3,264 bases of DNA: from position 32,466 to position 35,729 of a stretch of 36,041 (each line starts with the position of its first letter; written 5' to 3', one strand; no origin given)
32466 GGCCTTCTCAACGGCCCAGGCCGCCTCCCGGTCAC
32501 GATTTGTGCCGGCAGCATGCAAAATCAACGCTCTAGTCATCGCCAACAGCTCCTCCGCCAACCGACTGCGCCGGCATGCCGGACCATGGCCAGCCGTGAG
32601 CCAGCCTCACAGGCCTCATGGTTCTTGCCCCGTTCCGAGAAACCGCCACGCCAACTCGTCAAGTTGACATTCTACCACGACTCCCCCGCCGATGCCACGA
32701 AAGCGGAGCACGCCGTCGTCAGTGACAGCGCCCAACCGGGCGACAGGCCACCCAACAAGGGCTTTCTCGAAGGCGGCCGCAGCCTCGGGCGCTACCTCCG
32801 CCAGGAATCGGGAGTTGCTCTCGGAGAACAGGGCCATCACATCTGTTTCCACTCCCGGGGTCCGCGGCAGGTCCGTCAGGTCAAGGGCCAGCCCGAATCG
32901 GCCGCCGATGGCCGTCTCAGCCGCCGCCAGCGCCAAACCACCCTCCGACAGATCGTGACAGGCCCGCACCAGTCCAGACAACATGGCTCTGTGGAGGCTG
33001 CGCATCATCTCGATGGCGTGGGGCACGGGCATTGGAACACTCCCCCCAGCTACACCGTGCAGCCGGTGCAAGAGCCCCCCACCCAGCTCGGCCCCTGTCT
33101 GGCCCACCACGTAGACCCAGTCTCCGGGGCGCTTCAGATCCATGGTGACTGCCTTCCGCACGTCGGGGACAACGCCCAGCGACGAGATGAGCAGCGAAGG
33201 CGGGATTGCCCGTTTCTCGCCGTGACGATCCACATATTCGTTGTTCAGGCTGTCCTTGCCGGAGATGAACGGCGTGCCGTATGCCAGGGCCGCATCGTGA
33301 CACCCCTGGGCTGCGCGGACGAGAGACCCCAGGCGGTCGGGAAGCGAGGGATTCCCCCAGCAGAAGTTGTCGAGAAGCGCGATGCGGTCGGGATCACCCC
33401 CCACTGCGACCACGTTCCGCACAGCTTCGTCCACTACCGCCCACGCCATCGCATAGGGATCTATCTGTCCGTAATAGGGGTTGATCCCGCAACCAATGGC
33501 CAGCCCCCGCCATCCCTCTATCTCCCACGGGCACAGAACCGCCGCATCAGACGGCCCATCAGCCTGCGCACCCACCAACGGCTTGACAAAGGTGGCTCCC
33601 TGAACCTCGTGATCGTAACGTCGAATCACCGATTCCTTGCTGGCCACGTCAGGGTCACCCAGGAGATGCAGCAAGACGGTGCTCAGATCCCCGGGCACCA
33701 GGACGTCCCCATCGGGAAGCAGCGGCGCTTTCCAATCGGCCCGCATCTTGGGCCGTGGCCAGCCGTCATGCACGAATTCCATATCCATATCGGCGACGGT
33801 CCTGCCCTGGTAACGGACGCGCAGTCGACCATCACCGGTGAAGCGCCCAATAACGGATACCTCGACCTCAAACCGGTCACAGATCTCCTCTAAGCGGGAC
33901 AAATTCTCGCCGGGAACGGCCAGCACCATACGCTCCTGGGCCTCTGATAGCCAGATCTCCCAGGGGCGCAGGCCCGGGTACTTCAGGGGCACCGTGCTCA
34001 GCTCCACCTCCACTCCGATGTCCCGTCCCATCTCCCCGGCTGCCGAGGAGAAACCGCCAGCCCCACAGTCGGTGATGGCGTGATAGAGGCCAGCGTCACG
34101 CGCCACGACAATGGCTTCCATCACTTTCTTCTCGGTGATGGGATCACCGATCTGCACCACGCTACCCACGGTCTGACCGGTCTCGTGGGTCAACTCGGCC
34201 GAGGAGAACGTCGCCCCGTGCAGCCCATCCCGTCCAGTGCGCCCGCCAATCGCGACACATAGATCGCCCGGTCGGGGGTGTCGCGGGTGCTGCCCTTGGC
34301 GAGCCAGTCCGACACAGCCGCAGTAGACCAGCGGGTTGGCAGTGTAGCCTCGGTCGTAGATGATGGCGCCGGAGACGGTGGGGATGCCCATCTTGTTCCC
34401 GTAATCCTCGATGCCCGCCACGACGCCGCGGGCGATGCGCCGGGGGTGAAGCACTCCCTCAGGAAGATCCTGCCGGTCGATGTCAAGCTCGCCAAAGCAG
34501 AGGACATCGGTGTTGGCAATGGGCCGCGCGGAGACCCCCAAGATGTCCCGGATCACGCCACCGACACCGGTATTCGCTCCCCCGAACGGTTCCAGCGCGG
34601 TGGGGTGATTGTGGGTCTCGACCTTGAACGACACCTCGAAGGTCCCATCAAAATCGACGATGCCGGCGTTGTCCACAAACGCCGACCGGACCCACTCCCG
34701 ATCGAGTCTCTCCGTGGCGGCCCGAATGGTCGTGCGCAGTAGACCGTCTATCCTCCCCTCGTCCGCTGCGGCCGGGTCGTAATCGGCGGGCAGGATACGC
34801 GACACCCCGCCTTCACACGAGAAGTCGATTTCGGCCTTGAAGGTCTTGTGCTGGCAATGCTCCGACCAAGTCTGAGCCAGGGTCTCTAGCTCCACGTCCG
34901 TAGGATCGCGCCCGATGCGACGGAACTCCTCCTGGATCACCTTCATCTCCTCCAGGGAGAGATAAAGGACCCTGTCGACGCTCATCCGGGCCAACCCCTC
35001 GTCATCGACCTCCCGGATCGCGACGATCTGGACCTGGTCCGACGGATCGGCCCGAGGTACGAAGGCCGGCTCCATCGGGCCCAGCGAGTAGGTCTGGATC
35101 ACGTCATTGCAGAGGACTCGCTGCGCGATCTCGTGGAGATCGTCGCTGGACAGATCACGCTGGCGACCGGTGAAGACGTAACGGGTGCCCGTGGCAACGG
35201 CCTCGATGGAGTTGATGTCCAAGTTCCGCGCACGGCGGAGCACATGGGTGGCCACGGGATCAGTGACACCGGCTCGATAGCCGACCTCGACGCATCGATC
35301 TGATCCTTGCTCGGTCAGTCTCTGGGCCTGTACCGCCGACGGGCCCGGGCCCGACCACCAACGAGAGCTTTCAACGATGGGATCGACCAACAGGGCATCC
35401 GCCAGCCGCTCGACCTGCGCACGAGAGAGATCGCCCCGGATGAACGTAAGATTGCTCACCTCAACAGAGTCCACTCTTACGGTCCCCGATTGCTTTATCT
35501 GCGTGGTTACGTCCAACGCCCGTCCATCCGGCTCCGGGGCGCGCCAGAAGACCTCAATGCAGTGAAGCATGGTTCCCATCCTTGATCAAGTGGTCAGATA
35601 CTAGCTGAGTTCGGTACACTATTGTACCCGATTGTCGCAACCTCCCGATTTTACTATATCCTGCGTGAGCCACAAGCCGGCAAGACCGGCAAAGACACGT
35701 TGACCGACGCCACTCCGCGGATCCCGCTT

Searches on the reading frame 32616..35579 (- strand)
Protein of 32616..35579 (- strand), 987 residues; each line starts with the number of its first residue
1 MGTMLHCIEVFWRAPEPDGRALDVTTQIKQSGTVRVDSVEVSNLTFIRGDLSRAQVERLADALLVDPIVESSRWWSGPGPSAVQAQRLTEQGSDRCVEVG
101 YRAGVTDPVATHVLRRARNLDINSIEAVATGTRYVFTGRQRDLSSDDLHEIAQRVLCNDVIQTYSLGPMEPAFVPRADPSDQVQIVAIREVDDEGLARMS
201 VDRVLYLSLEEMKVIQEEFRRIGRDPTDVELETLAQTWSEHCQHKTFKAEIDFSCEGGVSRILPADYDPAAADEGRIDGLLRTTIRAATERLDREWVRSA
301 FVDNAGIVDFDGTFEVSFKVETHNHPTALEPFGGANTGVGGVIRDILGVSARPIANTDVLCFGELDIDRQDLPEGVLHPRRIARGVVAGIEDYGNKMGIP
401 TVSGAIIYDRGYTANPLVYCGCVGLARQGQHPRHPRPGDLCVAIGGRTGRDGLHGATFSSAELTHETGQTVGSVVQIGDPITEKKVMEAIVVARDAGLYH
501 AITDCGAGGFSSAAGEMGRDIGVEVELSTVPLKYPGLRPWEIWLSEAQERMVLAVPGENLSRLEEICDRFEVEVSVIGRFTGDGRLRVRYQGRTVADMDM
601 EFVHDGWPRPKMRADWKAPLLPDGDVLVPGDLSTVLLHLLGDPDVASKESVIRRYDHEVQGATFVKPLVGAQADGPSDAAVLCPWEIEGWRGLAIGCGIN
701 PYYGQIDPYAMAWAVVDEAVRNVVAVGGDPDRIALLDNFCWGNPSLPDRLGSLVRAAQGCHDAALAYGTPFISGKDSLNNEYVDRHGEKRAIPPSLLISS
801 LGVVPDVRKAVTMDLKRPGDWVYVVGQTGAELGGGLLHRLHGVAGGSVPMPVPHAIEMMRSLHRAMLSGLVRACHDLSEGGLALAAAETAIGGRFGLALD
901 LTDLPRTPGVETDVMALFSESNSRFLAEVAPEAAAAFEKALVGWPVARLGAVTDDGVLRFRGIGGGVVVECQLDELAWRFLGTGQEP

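Call 106: search_protein_families(library=pfam, proteins=[window:32616-35579:-], max_evalue=0.00001)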
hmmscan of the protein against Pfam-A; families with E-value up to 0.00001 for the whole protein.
window:32616-35579:- (987 aa): 4 families
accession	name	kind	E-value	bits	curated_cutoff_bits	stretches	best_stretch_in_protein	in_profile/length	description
PF02769.27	AIRS_C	-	2.9e-49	167.6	23.1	2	436-590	1-155/156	AIR synthase related protein, C-terminal domain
PF00586.29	AIRS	-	1.5e-32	112.7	24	2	303-425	2-111/112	AIR synthase related protein, N-terminal domain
PF18072.6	FGAR-AT_linker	-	7.8e-19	68.4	26.6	1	198-245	3-50/50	Formylglycinamide ribonucleotide amidotransferase linker domain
PF02700.19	PurS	-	3.9e-12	46.6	22.2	1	97-165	4-74/77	Phosphoribosylformylglycinamidine (FGAM) synthase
